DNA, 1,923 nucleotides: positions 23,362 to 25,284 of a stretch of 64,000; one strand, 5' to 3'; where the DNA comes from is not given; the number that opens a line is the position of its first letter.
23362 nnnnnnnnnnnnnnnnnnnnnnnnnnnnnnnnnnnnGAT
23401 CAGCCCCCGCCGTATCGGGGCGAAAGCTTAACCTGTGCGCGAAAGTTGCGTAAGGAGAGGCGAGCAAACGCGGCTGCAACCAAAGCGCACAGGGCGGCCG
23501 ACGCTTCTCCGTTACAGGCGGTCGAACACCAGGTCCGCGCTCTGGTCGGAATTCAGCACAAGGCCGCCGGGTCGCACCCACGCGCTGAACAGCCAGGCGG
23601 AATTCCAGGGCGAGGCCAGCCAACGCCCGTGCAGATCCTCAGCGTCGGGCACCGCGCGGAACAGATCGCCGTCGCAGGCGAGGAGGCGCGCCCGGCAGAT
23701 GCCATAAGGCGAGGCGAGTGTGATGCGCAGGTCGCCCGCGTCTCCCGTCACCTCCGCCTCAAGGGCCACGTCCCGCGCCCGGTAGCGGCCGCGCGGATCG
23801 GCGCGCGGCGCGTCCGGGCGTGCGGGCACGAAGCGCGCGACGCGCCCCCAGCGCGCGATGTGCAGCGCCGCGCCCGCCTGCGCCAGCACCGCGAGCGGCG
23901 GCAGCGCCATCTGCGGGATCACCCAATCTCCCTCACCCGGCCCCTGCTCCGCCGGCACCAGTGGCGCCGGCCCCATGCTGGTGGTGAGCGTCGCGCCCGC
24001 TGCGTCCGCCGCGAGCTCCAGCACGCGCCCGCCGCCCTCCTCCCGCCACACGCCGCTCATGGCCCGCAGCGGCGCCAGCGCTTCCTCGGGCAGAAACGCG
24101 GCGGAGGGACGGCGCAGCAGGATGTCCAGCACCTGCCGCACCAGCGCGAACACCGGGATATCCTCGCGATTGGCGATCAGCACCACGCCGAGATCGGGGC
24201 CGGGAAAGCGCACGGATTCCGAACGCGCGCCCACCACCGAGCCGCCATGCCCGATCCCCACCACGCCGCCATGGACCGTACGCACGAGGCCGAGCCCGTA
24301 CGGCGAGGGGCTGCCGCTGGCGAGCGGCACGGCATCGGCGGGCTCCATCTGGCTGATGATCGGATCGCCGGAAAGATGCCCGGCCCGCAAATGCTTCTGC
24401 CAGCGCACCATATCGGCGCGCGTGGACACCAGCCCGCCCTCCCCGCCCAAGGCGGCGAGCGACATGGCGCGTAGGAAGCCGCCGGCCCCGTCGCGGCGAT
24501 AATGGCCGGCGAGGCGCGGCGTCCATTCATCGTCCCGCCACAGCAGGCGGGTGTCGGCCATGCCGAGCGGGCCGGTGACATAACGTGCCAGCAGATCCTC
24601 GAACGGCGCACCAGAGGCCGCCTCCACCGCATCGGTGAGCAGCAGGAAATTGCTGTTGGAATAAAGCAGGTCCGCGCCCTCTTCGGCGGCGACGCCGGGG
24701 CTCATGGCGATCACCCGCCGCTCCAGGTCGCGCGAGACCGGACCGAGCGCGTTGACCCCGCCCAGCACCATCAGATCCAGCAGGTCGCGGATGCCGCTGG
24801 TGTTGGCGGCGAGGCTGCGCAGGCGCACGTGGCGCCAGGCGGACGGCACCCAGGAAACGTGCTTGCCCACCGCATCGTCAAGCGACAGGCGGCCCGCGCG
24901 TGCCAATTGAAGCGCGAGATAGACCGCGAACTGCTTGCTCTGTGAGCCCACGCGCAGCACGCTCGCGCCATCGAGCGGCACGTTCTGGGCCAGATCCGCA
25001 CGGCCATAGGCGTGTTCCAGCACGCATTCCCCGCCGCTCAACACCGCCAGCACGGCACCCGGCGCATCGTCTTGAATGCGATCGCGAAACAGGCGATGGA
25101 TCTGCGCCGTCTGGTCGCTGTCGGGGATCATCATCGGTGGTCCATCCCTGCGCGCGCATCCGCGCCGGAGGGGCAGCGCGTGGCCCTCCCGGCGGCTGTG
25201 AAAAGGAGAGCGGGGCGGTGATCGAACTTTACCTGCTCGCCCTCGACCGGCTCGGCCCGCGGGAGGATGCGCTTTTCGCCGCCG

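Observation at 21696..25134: DmpA/BapA-family aminopeptidase and DAP-type D-aminopeptidase encoded inside a beta-amino-acid lipopeptide cluster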

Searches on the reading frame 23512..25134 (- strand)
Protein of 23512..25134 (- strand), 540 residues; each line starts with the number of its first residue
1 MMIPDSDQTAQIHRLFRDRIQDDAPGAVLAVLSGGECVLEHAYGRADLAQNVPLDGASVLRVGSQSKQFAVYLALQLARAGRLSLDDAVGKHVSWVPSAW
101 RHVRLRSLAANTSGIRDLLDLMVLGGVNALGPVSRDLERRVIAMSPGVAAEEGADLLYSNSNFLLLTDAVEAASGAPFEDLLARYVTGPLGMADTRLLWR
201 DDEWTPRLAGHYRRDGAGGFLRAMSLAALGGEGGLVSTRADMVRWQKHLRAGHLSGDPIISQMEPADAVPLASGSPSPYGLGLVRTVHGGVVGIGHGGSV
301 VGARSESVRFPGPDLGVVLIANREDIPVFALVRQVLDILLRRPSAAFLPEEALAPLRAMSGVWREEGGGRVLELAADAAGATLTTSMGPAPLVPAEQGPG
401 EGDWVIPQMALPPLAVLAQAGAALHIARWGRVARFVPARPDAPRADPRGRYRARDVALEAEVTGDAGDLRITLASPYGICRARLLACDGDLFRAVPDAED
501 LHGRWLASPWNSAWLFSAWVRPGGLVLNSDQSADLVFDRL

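Call 4: search_protein_families(library=pfam, proteins=[window:23512-25134:-])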
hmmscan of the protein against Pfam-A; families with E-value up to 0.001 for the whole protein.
window:23512-25134:- (540 aa): 1 family
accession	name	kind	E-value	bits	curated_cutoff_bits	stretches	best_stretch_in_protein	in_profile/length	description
PF00144.29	Beta-lactamase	-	5.9e-47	160.9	27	1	14-326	3-313/329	Beta-lactamase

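Call 8: search_solved_structures(query=window:23512-25134:-, show_alignments=3)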
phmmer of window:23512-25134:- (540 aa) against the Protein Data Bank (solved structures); distinct sequences matched with E-value up to 0.001: 95 (the best 60 are shown).
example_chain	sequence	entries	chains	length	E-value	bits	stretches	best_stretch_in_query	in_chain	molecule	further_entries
1ei5_A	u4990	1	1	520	1.4e-27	99.5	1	23-391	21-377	D-AMINOPEPTIDASE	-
4y7p_A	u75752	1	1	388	7.5e-20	74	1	12-303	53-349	Alkaline D-peptidase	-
9s7k_A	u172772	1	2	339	2.4e-19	72.3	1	6-304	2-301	D-alanyl-D-alanine carboxypeptidase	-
2qmi_A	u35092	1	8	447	9.9e-19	70.3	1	22-345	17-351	Pbp related beta-lactamase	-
9sn1_A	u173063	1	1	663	3.3e-16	62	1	29-256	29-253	Beta-lactamase family protein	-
1cef_A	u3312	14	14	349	8.5e-16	60.7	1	12-322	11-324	D-ALANYL-D-ALANINE CARBOXYPEPTIDASE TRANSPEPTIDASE | D-ALANYL-D-ALANINE CARBOXYPEPTIDASE | D-alanyl-D-alanine carboxypeptidase precursor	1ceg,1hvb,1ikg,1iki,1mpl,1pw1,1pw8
1sde_A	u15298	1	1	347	9e-16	60.6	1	12-322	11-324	D-alanyl-D-alanine carboxypeptidase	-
3ozh_A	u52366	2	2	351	1.8e-12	49.7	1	22-256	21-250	beta-lactamase/D-alanine carboxypeptidase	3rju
7spn_A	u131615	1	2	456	9.2e-11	44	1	23-325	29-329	IS11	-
3wwx_A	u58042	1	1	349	3.1e-10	42.3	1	56-305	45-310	S12 family peptidase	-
6g9t_A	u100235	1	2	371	6e-10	41.4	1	13-255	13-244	Beta-lactamase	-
1rgy_A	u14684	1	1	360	6e-10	41.4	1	13-258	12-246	beta-lactamase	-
1zc2_A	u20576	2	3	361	6.8e-10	41.2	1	13-255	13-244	beta-lactamase class C | Beta-lactamase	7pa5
4gdn_A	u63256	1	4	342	6.9e-10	41.2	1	7-195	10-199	Protein flp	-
8di7_D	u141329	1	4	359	7e-10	41.1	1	13-255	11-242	Beta-lactamase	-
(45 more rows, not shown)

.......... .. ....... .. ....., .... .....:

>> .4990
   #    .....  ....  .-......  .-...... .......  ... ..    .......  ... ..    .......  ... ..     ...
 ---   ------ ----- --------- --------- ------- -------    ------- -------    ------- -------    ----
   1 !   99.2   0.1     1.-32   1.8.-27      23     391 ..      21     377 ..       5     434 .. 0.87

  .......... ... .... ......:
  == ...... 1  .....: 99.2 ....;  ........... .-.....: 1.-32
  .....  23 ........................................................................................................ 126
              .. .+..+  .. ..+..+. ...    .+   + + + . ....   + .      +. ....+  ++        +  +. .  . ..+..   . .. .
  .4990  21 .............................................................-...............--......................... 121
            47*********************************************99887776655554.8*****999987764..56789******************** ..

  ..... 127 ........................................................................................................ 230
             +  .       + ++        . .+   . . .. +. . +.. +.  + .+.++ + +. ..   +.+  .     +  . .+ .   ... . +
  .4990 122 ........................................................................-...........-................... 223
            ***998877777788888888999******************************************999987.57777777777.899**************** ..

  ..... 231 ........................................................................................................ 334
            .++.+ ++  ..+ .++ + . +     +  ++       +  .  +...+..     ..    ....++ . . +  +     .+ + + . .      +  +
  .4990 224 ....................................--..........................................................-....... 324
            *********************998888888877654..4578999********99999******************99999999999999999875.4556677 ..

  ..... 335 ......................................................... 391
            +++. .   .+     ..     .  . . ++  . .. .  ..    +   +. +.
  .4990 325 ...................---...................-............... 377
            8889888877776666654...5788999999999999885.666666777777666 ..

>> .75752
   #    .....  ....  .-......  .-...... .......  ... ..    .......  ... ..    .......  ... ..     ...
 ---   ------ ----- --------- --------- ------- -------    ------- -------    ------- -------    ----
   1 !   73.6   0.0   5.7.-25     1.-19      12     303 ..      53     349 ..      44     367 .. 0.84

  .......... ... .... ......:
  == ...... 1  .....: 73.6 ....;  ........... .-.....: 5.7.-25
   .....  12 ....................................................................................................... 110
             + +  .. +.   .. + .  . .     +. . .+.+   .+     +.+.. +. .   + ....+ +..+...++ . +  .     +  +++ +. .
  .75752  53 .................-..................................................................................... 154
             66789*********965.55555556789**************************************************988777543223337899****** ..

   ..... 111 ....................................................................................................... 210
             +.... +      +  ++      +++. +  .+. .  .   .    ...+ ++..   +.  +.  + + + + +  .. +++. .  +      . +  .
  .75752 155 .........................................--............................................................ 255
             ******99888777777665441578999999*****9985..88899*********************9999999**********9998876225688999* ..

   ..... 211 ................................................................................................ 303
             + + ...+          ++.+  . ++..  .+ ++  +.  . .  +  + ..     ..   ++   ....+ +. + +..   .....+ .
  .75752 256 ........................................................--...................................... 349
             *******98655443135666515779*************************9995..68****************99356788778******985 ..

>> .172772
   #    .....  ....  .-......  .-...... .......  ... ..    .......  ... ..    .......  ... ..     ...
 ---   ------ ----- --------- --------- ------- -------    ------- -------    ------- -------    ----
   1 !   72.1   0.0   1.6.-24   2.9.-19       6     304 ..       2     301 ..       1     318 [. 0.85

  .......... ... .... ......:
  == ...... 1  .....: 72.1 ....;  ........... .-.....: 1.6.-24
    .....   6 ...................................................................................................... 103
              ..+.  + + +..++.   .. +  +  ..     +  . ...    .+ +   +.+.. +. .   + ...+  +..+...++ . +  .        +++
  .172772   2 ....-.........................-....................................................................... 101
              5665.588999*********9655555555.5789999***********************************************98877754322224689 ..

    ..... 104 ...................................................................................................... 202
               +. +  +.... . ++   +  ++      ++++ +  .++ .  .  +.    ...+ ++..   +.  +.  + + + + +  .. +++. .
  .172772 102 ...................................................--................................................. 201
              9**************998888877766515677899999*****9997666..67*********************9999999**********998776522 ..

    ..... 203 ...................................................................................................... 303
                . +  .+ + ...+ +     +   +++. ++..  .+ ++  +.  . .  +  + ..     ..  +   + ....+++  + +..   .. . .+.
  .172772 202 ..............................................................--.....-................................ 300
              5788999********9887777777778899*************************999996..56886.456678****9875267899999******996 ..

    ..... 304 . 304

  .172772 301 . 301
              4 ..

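Call 10: find_homologous_proteins(query=window:23512-25134:-)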
Query window:23512-25134:- (540 aa): 85 proteins with E <= 0.001 among 8000 candidates.
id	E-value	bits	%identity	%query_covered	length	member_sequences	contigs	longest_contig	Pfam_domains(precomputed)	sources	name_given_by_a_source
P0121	0.0e+0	1191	100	100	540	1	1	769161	PF00144.30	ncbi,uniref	ncbi:serine hydrolase domain-containing protein [Roseixanthobacter glucoisosaccharinicivorans]|unire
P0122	0.0e+0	1036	88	100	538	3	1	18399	PF00144.30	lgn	-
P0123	0.0e+0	1025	87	100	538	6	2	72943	PF00144.30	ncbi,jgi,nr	ncbi:MAG TPA: serine hydrolase domain-containing protein [Xanthobacteraceae bacterium]|jgi:CubicO gr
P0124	4.1e-194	664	60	100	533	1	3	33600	PF00144.30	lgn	-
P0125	1.2e-153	531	69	70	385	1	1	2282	PF00144.30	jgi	jgi:D-aminopeptidase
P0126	5.9e-153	528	51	99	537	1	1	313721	PF00144.30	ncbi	ncbi:serine hydrolase domain-containing protein [Pseudochelatococcus sp. B33]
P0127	2.4e-118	414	43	96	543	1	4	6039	PF00144.30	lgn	-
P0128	1.1e-116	409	44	96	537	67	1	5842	PF00144.30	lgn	-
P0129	9.1e-116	406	43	98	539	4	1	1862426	PF00144.30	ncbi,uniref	ncbi:serine hydrolase domain-containing protein [Labrys sp. La1]|uniref:serine hydrolase domain-cont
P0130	1.6e-113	398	42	96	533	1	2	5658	PF00144.30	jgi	jgi:D-aminopeptidase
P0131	3.8e-112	394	42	98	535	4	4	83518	PF00144.30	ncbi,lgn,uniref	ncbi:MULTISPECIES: serine hydrolase domain-containing protein [unclassified Rhizobium]|uniref:serine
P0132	1.0e-110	389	41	96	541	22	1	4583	PF00144.30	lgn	-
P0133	3.0e-110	387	43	96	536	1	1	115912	PF00144.30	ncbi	-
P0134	5.3e-109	383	41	99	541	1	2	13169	PF00144.30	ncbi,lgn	-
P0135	5.2e-108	380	40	95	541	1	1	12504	PF00144.30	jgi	-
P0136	2.3e-106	375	41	95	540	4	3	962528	PF00144.30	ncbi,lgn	-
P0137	5.4e-106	373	40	95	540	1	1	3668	PF00144.30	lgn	-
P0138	7.6e-105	369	38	96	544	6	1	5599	PF00144.30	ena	-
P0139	1.5e-103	365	41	98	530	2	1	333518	PF00144.30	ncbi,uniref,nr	ncbi:serine hydrolase domain-containing protein [Nitratireductor soli]|uniref:serine hydrolase domai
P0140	6.6e-102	360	39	94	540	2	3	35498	PF00144.30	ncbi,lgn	-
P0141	3.5e-88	315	40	99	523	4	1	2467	PF00144.30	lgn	-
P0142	5.6e-87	311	39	98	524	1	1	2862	PF00144.30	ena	-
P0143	2.1e-48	183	32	100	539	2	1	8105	PF00144.30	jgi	jgi:CubicO group peptidase (beta-lactamase class C family)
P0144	2.0e-46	177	34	87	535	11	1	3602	PF00144.30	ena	-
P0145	2.4e-44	170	32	89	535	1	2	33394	PF00144.30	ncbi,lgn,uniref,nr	ncbi:serine hydrolase domain-containing protein [Paracraurococcus ruber]|uniref:Serine hydrolase n=1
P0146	5.4e-44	169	37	69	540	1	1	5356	PF00144.30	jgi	-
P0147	1.1e-43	168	31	95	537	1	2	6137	PF00144.30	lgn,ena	-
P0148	2.5e-43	166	36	61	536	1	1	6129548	PF00144.30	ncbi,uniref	ncbi:serine hydrolase domain-containing protein [Muricoccus radiodurans]|uniref:serine hydrolase dom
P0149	3.3e-43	166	35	67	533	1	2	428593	PF00144.30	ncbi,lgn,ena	-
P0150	5.0e-43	165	33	71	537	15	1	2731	PF00144.30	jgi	jgi:CubicO group peptidase (beta-lactamase class C family)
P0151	2.7e-42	163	31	88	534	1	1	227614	PF00144.30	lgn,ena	-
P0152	7.3e-42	162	34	66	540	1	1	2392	PF00144.30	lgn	-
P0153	7.8e-42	162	35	67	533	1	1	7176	PF00144.30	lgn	-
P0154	8.5e-42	161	32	86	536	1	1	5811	PF00144.30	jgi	jgi:CubicO group peptidase (beta-lactamase class C family)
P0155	2.4e-41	160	35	71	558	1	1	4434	PF00144.30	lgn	-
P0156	4.5e-41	159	36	66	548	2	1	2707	PF00144.30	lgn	-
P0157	2.2e-40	157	33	87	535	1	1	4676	PF07930.18,PF11954.14,PF00144.30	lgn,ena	-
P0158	3.2e-40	156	33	65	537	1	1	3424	PF00144.30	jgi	jgi:D-aminopeptidase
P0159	3.2e-39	153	34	71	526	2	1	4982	PF00144.30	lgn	-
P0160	5.2e-39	152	32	78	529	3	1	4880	PF00144.30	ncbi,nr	ncbi:MAG: beta-lactamase family protein [Acetobacteraceae bacterium]|nr:beta-lactamase family protei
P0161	8.3e-39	152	35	68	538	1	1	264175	PF00144.30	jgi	jgi:CubicO group peptidase (beta-lactamase class C family)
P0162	2.6e-38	150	32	76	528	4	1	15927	PF00144.30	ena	-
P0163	4.2e-38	149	31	95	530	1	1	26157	PF00144.30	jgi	-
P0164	6.6e-37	145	31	86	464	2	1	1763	PF00144.30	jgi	jgi:D-aminopeptidase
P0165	7.6e-37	145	34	67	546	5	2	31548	PF00144.30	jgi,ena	-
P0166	4.0e-36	143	33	66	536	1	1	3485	PF00144.30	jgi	jgi:D-aminopeptidase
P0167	1.4e-35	141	35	56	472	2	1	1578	PF00144.30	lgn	-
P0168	3.1e-35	140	35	67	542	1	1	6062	PF00144.30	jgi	jgi:CubicO group peptidase (beta-lactamase class C family)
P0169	1.6e-34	137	30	87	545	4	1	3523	PF07930.18,PF00144.30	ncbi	-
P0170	2.1e-34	137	34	63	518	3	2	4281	PF00144.30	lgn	-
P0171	3.5e-34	136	31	87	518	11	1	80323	PF00144.30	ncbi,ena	-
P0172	2.8e-33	133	29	96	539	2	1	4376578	PF07930.18,PF00144.30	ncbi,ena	-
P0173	4.4e-33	133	33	63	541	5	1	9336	PF00144.30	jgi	jgi:CubicO group peptidase (beta-lactamase class C family)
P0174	3.2e-32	130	34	63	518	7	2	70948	PF00144.30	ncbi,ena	-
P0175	1.5e-31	128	29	87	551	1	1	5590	PF00144.30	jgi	jgi:CubicO group peptidase (beta-lactamase class C family)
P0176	3.3e-31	126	33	61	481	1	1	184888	PF00144.30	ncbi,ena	-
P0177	8.6e-26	109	32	55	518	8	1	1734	PF00144.30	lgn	-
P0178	7.4e-22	96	35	36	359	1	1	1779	PF00144.30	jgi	-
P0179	3.2e-18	84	33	54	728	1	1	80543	PF00144.30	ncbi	ncbi:MAG: serine hydrolase [Myxococcota bacterium]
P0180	6.2e-18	83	29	56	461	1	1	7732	PF00144.30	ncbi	-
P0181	2.1e-17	81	32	55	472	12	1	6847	PF00144.30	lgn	-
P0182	5.4e-17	80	30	50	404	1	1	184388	PF00144.30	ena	-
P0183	1.0e-16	79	32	43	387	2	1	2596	PF00144.30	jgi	-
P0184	1.4e-16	78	30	50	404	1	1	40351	PF00144.30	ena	-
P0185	2.0e-16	78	30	50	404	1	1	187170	PF00144.30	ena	-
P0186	2.1e-16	78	30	50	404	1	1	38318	PF00144.30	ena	-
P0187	3.6e-16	77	28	62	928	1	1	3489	PF05569.18,PF00144.30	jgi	-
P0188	7.6e-15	72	27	64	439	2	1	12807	PF00144.30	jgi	-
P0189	4.0e-13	67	30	46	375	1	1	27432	PF00144.30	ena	-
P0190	6.5e-13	66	32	45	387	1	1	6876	PF00144.30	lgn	-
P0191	1.7e-12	65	36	36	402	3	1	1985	PF00144.30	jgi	jgi:serine-type D-Ala-D-Ala carboxypeptidase/endopeptidase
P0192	3.3e-10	57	30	36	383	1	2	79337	PF00144.30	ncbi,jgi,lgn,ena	jgi:CubicO group peptidase (beta-lactamase class C family)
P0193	8.8e-9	52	29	54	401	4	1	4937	PF00144.30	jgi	jgi:CubicO group peptidase (beta-lactamase class C family)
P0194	9.3e-9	52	27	53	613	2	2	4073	PF00144.30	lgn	-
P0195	5.6e-8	50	27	60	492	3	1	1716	PF00144.30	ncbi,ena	-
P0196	1.2e-7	49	26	69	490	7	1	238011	PF00144.30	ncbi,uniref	ncbi:serine hydrolase domain-containing protein [Streptosporangium saharense]|uniref:serine hydrolas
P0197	1.9e-7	48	27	54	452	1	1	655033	PF00144.30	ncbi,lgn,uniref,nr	ncbi:serine hydrolase domain-containing protein [Streptomyces yaizuensis]|uniref:Serine hydrolase n=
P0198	2.8e-7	47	29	44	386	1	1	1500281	PF00144.30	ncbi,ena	-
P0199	7.5e-7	46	31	41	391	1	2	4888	PF00144.30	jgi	jgi:serine-type D-Ala-D-Ala carboxypeptidase/endopeptidase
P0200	7.7e-7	46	26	63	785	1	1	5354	PF00144.30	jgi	jgi:D-alanyl-D-alanine carboxypeptidase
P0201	3.2e-6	44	28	47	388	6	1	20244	PF00144.30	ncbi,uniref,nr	ncbi:serine hydrolase [Phenylobacterium aquaticum]|uniref:serine hydrolase domain-containing protein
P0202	7.2e-6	43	32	51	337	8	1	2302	PF00144.30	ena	-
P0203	8.1e-6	43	27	47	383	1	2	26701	PF00144.30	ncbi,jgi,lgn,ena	jgi:CubicO group peptidase (beta-lactamase class C family)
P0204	5.2e-5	40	28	46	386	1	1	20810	PF00144.30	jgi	jgi:methyl acetate hydrolase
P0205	3.2e-4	37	26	31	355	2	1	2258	PF00144.30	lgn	-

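Call 12: find_encoding_contigs(protein=P0126, flank=10000, max_places=3)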
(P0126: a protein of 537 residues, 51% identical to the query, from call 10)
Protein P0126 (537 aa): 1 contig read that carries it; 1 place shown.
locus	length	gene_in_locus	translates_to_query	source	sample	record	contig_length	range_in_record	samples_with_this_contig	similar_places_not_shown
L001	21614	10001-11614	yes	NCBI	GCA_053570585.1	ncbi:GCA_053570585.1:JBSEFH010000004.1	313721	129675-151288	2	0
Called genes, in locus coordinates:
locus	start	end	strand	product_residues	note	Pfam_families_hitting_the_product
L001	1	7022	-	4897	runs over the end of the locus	PF00501:AMP-binding, PF00550:PP-binding, PF00109:ketoacyl-synt, PF02801:Ketoacyl-synt_C, PF16197:KAsynt_C_assoc, PF00698:Acyl_transf_1, PF22621:CurL-like_PKS_C, PF00550:PP-binding, +10 more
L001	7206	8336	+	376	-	PF03576:Peptidase_S58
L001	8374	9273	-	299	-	PF00975:Thioesterase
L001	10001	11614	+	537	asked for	PF00144:Beta-lactamase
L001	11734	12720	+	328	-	PF00144:Beta-lactamase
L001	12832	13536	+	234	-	PF00106:adh_short, PF13561:adh_short_C2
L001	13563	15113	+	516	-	PF00171:Aldedh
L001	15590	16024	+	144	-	PF03061:4HBT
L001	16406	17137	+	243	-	PF00106:adh_short, PF13561:adh_short_C2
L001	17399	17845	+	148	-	PF12680:SnoaL_2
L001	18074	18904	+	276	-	PF00561:Abhydrolase_1, PF12146:Hydrolase_4, PF12697:Abhydrolase_6, PF00326:Peptidase_S9 (faint)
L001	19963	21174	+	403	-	PF00211:Guanylate_cyc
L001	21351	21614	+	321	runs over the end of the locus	PF00491:Arginase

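Call 13: find_encoding_contigs(protein=P0124, flank=10000, max_places=3)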
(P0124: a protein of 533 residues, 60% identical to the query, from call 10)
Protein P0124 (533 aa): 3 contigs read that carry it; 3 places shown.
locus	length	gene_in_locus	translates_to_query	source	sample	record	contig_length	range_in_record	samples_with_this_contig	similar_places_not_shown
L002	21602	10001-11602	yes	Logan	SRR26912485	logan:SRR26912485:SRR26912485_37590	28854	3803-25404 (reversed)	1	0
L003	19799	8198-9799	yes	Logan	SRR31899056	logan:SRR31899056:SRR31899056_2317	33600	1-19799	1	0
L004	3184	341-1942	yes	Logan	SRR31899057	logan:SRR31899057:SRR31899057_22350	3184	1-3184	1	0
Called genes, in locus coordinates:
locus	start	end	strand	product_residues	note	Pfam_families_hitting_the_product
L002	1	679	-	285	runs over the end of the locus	PF00975:Thioesterase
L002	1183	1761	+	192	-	PF05128:DUF697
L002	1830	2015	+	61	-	-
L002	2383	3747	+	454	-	PF01145:Band_7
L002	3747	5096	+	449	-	PF10082:BBP2_2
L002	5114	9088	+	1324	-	PF00668:Condensation, PF00501:AMP-binding, PF13193:AMP-binding_C, PF00550:PP-binding, PF00975:Thioesterase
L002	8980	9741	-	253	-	PF01648:ACPS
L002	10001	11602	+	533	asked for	PF00144:Beta-lactamase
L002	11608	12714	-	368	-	PF03576:Peptidase_S58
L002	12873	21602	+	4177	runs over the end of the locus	?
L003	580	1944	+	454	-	PF01145:Band_7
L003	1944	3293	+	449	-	PF10082:BBP2_2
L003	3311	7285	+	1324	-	PF00668:Condensation, PF00501:AMP-binding, PF13193:AMP-binding_C, PF00550:PP-binding, PF00975:Thioesterase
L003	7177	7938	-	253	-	PF01648:ACPS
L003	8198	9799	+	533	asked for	PF00144:Beta-lactamase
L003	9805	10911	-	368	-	PF03576:Peptidase_S58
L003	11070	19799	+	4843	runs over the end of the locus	PF00501:AMP-binding, PF00550:PP-binding, PF00109:ketoacyl-synt, PF02801:Ketoacyl-synt_C, PF16197:KAsynt_C_assoc, PF00698:Acyl_transf_1, PF22621:CurL-like_PKS_C, PF00550:PP-binding, +8 more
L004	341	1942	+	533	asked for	PF00144:Beta-lactamase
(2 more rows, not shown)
